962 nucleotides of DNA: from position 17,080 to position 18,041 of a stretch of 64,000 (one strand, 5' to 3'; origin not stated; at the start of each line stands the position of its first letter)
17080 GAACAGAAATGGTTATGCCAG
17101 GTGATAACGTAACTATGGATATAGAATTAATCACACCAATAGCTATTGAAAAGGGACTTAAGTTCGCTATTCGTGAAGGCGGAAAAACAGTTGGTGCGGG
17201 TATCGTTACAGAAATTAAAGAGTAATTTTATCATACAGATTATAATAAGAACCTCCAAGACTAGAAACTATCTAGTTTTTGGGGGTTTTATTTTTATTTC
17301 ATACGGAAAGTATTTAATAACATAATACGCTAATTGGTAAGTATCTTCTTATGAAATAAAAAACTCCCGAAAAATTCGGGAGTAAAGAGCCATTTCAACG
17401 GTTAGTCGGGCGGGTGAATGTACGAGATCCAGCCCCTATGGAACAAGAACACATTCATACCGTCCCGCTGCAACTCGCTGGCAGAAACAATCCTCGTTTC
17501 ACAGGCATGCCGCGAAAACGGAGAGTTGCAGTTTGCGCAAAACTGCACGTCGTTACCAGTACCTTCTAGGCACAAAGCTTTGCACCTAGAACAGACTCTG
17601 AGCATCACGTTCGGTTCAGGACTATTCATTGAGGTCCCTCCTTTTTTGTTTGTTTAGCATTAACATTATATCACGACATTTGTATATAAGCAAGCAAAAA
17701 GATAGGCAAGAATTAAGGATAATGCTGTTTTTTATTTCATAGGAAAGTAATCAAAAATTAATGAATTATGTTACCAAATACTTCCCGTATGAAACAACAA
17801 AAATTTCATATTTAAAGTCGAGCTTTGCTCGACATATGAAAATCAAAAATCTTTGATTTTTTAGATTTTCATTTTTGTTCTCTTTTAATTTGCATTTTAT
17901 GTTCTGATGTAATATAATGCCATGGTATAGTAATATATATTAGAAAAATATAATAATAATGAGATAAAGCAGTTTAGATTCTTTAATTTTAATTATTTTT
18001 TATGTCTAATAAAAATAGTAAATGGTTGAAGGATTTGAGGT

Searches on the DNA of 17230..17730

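Call 53: search_rna_families(source=window, start=17230, end=17730, threshold=evalue, max_evalue=1)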
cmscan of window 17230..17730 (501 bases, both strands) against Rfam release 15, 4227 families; matches with E-value up to 1: 2.
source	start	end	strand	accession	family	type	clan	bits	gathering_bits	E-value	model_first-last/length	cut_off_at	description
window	17356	17425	-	RF02837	anti-hemB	Gene; sRNA;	-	21.3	49.5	0.012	1-81/81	no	Burkholderia RNA 7 (anti-hemB)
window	17250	17290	+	RF03656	mir-2432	Gene; miRNA;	-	20.8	100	0.12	1-68/68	no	mir-2432 microRNA precursor family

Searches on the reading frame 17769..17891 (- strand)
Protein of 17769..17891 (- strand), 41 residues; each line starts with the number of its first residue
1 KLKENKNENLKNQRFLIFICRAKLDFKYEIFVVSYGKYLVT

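Call 39: find_homologous_proteins(query=window:17769-17891:-, max_evalue=1)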
Query seq(41 aa): no candidate shares three 5-residue words with the query. No homologue found.
